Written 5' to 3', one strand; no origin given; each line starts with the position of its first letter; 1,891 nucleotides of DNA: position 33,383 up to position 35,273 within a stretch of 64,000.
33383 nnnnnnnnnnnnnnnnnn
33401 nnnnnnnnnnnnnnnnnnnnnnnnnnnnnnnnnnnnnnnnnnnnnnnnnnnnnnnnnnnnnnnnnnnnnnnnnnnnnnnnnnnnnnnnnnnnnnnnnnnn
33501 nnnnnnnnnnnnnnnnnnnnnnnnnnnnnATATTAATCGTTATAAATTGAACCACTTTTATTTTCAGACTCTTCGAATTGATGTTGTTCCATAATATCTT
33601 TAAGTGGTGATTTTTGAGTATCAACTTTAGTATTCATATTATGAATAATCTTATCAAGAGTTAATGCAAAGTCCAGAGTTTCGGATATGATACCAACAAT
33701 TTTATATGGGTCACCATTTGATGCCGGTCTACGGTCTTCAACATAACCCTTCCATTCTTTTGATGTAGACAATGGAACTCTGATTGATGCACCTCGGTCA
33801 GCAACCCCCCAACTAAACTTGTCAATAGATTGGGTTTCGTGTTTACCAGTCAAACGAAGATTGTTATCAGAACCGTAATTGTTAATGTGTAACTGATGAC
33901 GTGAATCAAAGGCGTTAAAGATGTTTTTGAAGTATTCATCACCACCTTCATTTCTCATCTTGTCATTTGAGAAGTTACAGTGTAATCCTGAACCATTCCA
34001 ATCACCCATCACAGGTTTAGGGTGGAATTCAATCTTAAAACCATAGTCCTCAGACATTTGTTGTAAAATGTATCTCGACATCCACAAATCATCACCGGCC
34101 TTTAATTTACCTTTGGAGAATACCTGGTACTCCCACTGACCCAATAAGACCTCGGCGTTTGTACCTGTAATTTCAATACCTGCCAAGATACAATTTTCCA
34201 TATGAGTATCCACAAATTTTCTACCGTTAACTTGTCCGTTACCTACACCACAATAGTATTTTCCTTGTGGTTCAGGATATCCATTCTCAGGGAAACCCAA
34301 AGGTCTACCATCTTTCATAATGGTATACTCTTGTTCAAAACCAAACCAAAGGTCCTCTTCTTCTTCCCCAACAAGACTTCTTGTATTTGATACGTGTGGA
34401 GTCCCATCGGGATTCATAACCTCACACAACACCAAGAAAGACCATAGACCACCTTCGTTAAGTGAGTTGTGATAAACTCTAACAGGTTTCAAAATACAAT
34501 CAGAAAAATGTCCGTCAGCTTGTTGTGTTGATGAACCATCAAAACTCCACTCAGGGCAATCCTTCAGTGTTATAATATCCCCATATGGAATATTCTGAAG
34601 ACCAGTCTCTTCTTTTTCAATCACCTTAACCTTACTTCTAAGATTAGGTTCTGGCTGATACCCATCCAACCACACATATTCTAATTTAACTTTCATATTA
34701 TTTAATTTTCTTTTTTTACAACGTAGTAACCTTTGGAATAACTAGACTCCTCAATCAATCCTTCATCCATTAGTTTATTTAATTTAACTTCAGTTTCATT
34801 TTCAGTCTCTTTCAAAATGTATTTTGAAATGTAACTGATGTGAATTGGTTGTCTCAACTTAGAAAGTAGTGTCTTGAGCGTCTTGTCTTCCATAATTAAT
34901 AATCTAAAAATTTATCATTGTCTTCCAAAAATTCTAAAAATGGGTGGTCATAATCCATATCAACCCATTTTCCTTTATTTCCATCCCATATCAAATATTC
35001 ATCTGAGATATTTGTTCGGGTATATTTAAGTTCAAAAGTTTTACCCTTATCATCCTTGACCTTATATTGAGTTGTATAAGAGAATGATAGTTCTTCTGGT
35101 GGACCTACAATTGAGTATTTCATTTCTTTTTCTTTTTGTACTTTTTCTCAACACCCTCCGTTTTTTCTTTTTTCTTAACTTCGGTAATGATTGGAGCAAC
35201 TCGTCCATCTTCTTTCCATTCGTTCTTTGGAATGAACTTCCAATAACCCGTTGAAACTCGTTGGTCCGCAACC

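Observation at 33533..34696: Phage-encoded type-II (eukaryote-like) glutamine synthetase homologue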

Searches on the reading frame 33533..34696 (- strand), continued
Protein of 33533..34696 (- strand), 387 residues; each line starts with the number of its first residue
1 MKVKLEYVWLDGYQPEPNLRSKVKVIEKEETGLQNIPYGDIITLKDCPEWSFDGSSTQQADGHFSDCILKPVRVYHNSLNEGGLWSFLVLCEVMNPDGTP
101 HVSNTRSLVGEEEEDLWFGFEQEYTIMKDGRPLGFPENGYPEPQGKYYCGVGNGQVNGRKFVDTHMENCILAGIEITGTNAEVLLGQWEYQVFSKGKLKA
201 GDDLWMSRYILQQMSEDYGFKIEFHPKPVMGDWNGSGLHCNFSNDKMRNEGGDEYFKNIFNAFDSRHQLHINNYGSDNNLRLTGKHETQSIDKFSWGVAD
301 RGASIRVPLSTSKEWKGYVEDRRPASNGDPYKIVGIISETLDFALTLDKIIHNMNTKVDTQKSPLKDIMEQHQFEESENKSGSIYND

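Call 33: get_annotated_region(hit=H4, flank=6000)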
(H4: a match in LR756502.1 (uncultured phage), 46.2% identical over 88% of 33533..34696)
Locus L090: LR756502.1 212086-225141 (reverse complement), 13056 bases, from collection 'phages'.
description: uncultured phage genome assembly, chromosome: 1.
organism: uncultured phage (NCBI taxid 278008)
taxonomy: Viruses; environmental samples
host: -; source: metagenomic; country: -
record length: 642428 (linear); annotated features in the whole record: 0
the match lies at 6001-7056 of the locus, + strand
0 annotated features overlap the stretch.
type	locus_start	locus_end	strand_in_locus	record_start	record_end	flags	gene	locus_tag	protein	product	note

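Call 34: list_cluster_members(proteins=[P0121, P0122, P0123, P0124, P0126, P0127, P0129, P0130, P0131, P0132])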
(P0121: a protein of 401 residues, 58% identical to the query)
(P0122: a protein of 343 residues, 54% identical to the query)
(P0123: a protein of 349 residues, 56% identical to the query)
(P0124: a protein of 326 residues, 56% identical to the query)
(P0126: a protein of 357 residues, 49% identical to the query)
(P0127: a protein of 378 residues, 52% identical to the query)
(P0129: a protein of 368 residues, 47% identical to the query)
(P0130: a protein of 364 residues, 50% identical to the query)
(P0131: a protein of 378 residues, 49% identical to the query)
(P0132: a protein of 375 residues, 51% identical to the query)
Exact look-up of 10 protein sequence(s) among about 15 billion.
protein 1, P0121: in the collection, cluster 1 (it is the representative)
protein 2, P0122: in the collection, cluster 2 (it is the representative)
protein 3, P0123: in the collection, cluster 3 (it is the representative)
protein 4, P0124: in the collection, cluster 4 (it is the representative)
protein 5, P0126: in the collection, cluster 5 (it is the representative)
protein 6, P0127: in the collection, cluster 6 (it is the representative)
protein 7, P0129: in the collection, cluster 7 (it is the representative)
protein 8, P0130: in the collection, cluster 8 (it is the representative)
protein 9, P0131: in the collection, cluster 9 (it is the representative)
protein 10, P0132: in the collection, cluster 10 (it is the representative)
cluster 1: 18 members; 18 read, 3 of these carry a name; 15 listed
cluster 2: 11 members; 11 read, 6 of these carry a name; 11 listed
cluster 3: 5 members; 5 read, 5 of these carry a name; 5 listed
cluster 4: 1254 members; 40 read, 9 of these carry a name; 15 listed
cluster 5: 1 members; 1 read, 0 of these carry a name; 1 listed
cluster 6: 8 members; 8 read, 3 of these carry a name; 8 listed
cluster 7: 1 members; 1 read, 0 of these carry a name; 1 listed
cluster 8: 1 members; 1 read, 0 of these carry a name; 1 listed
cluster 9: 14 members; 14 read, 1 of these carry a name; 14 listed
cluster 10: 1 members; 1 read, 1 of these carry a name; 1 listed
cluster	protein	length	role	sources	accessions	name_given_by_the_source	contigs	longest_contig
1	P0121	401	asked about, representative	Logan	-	-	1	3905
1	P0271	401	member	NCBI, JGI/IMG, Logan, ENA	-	glutamine synthetase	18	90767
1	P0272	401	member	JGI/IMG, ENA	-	glutamine synthetase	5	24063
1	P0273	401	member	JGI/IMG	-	glutamine synthetase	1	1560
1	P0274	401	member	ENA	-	-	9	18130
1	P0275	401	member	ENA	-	-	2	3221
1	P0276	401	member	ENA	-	-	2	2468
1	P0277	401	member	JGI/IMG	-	-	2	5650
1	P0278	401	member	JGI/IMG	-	-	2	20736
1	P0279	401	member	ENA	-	-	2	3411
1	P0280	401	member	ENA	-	-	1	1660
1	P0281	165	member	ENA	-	-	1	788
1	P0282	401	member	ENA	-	-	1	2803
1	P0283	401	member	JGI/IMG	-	-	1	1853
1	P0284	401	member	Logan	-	-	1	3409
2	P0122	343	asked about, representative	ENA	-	-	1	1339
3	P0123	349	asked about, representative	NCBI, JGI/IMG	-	glutamine synthetase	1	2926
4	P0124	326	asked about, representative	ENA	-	-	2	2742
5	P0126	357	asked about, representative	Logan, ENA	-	-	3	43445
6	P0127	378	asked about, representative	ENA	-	-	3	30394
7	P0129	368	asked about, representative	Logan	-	-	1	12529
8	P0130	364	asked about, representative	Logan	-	-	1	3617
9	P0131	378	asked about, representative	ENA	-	-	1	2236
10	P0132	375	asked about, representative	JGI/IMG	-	glutamine synthetase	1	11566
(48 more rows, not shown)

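Call 39: find_encoding_contigs(protein=P0271, flank=10000, max_places=2)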
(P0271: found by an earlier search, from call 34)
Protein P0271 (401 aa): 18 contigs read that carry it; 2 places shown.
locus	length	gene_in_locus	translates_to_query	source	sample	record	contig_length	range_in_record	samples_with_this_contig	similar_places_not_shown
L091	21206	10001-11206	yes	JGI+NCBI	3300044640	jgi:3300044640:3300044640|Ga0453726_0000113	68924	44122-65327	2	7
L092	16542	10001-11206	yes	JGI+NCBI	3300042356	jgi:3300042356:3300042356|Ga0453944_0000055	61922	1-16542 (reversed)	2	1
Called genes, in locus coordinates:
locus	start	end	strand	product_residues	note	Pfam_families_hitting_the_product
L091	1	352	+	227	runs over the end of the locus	-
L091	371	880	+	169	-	-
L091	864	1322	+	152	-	-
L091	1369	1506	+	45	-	-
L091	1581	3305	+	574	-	-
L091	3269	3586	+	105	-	-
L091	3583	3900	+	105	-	PF00085:Thioredoxin, PF13098:Thioredoxin_2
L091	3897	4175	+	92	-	PF00462:Glutaredoxin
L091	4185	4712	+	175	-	-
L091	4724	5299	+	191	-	-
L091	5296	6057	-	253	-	-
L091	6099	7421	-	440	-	-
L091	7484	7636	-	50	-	-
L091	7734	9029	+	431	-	-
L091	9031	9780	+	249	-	-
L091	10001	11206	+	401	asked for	PF03951:Gln-synt_N, PF00120:Gln-synt_C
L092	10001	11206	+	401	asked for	PF03951:Gln-synt_N, PF00120:Gln-synt_C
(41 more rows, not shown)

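Call 52: search_protein_families(library=ncbifam, proteins=[L087:5001-6008:+, L012:5001-5993:+, L052:5001-5999:+, L078:5001-5993:+, L024:416-1393:+, L039:5001-5987:+, L088:8001-8975:+, P0271, P0098, L014:5001-5984:+], max_evalue=1e-50)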
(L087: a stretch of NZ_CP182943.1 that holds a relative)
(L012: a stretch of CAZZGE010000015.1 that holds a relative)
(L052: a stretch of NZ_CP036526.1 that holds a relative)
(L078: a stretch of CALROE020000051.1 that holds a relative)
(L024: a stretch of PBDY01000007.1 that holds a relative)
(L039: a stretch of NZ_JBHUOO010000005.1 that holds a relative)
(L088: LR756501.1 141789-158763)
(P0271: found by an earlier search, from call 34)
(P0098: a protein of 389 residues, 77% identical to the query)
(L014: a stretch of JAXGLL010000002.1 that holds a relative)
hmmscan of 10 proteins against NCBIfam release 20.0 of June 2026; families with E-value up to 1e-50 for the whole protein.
L087:5001-6008:+ (336 aa): 1 family
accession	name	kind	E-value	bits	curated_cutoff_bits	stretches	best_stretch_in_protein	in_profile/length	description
NF041605.1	gln_syn_GlnII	equivalog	7.5e-110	367.2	500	1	2-336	3-332/333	glutamine synthetase GlnII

L012:5001-5993:+ (331 aa): 1 family
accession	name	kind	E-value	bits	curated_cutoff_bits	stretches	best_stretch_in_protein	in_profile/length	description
NF041605.1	gln_syn_GlnII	equivalog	7.8e-128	426.3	500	1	3-328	4-328/333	glutamine synthetase GlnII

L052:5001-5999:+ (333 aa): 1 family
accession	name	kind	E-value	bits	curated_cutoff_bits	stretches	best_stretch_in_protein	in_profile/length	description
NF041605.1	gln_syn_GlnII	equivalog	1.5e-126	422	500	1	3-333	4-331/333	glutamine synthetase GlnII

L078:5001-5993:+ (331 aa): 1 family
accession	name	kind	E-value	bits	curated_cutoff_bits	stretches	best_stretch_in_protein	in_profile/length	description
NF041605.1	gln_syn_GlnII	equivalog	2.2e-110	368.9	500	1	2-331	3-328/333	glutamine synthetase GlnII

L024:416-1393:+ (326 aa): 1 family
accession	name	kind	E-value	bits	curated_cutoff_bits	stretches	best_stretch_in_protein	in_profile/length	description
NF041605.1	gln_syn_GlnII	equivalog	1.1e-108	363.4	500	1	1-325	4-327/333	glutamine synthetase GlnII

L039:5001-5987:+ (329 aa): 1 family
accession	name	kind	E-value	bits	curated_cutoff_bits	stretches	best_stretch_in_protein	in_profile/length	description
NF041605.1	gln_syn_GlnII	equivalog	7.6e-118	393.4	500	1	3-329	4-328/333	glutamine synthetase GlnII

L088:8001-8975:+ (325 aa): 1 family
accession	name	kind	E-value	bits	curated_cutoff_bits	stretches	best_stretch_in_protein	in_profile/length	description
NF041605.1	gln_syn_GlnII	equivalog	8.6e-118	393.3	500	1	1-324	4-327/333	glutamine synthetase GlnII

P0271 (401 aa): 1 family
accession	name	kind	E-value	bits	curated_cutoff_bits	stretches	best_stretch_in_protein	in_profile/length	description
NF041605.1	gln_syn_GlnII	equivalog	9.1e-97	324.2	500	1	1-332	1-329/333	glutamine synthetase GlnII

P0098 (389 aa): 1 family
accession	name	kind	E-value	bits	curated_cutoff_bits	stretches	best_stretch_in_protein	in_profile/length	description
NF041605.1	gln_syn_GlnII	equivalog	1.9e-115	385.6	500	1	5-334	3-327/333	glutamine synthetase GlnII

L014:5001-5984:+ (328 aa): 1 family
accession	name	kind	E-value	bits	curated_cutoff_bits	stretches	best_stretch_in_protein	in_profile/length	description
NF041605.1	gln_syn_GlnII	equivalog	1.6e-117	392.4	500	1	2-327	4-328/333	glutamine synthetase GlnII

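Call 55: predict_structure(alignment_id=A1)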
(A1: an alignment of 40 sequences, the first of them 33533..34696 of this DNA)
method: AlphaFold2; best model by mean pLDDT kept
length: 387 residues; sequences in the alignment: 40
mean_pLDDT: 73.4   pTM: 0.77
mean pLDDT of the five models: 73.4, 71.9, 71.1, 68.7, 68.0
residues with pLDDT >= 90: 109; 70-90: 131; 50-70: 75; < 50: 72
segments of 3 or more residues with pLDDT < 50: 56-61, 140-154, 228-235, 278-296, 299-302, 372-387
pLDDT, mean of each block of 10 residues (from residue 1): 91 70 86 55 88 57 73 94 91 91 87 90 84 60 37 60 93 86 67 94 95 92 65 59 89 85 85 64 36 45 59 75 75 92 88 63 52 44 35
secondary structure, 60 per line:
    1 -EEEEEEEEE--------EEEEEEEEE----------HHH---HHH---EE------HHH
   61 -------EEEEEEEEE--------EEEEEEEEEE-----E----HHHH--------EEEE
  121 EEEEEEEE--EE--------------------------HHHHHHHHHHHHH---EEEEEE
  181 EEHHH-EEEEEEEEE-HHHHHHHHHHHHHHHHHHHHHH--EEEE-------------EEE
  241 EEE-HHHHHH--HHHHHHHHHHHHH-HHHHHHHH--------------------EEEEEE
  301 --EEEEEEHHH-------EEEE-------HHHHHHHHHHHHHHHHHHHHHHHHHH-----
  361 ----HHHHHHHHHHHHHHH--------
elements in order: E2-10 E19-27 E68-76 E85-94 H105-108 E117-128 H159-171 E175-182 E187-195 H197-218 E221-224 E238-243 H245-250 H253-265 H267-274 E295-300 E303-308 E319-322 H330-355 H365-379

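Call 58: fold_search(model_id=the predicted structure, library=pdb)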
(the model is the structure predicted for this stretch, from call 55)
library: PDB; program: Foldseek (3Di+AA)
matches with E <= 10: 883; with E <= 0.001: 210
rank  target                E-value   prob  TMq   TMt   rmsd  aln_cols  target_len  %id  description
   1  4bax_A                4.0e-32  1.00  0.73  0.81   4.7       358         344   44  Crystal structure of glutamine synthetase from Streptomyces coelicolor (released 2013-03-27)
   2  4is4_A                4.0e-30  1.00  0.68  0.76   4.3       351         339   40  The glutamine synthetase from the dicotyledonous plant M. truncatula is a decamer (released 2014-04-09)
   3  7evt_H                4.7e-30  1.00  0.69  0.76   4.8       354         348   42  Crystal structure of the N-terminal degron-truncated human glutamine synthetase (released 2021-11-10)
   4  7evt_J                6.3e-30  1.00  0.69  0.77   4.9       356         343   40  Crystal structure of the N-terminal degron-truncated human glutamine synthetase (released 2021-11-10)
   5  2d3a_A                9.5e-30  1.00  0.70  0.76   4.7       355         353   42  Crystal Structure of the Maize Glutamine Synthetase complexed with ADP and Methionine sulfoximine Phosphate (released 2006-07-18)
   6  9otp_B                1.5e-29  1.00  0.70  0.73   4.7       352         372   41  Human glutamine synthetase R298A decamer under turnover conditions (released 2025-07-02)
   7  7cpr_I                1.6e-29  1.00  0.69  0.72   5.0       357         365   43  glutamine synthetase from Drosophila (released 2021-08-11)
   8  7v4i_A                2.3e-29  1.00  0.70  0.76   4.7       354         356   42  Cryo-EM Structure of Camellia sinensis glutamine synthetase CsGSIb decamer assembly (released 2022-05-18)
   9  3fky_C                2.4e-29  1.00  0.71  0.79   4.5       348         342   46  Crystal structure of the glutamine synthetase Gln1deltaN18 from the yeast Saccharomyces cerevisiae (released 2009-10-06)
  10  7v4h_A                2.4e-29  1.00  0.70  0.77   4.6       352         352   43  Cryo-EM Structure of Glycine max glutamine synthetase GmGS Beta2 (released 2022-05-18)
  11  7evt_A                2.5e-29  1.00  0.70  0.78   4.7       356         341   39  Crystal structure of the N-terminal degron-truncated human glutamine synthetase (released 2021-11-10)
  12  7cpr_C                2.9e-29  1.00  0.69  0.72   5.0       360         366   43  glutamine synthetase from Drosophila (released 2021-08-11)
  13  2uu7_A                3.0e-29  1.00  0.69  0.72   4.9       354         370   42  Crystal structure of apo glutamine synthetase from dog (Canis familiaris) (released 2007-10-16)
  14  3fky_A                3.4e-29  1.00  0.70  0.80   4.4       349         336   45  Crystal structure of the glutamine synthetase Gln1deltaN18 from the yeast Saccharomyces cerevisiae (released 2009-10-06)
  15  8xlj_A                3.8e-29  1.00  0.69  0.72   4.9       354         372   42  Structure of the native glutamine synthetase in the adult cortex and hippocampus (released 2025-02-05)
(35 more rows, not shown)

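Call 66: find_related_loci(query=window:33533-34696:-, collection=viral_contigs, flank=10000)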
Query window:33533-34696:- (387 aa) in viral_contigs; peptide patterns used: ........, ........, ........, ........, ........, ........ (x = any residue, [..] = any of these).
598 stretches matched a pattern (row limit reached: there are more); 596 encode a relative of the query (tblastn E <= 1e-3); the best 80 are kept; 80 distinct loci.
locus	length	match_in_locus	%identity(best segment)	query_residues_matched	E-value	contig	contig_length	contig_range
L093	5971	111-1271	100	1-387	0e+0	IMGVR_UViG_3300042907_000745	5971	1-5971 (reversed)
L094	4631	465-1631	88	1-387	0e+0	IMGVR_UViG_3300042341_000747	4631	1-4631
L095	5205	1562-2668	81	3-373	0e+0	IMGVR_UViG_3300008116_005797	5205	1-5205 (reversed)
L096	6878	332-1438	81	3-373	0e+0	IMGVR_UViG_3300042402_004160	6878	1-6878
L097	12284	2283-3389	81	3-373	0e+0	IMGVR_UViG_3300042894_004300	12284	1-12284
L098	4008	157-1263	81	2-375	0e+0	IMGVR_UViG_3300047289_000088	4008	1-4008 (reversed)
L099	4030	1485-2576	81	2-373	0e+0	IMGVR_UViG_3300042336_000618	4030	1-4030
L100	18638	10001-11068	81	1-363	0e+0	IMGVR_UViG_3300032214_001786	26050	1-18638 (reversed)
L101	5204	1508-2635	76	2-384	0e+0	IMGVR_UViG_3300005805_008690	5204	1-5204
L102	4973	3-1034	84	15-360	0e+0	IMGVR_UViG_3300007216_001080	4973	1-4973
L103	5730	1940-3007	80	1-363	0e+0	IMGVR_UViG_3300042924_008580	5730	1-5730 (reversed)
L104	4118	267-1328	79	2-363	0e+0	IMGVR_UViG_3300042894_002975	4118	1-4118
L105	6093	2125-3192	80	1-363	0e+0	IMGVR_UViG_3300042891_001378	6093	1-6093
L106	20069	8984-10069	78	1-376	0e+0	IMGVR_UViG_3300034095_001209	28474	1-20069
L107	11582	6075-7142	79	1-363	0e+0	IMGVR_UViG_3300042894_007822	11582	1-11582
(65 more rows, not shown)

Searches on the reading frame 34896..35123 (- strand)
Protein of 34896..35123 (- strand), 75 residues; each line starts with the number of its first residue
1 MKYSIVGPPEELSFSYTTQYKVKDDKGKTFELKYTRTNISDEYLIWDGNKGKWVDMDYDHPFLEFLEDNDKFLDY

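Call 3: search_protein_families(library=pfam, proteins=[window:34896-35123:-], max_evalue=0.01)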
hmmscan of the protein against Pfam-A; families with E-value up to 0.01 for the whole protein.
window:34896-35123:- (75 aa): 0 families
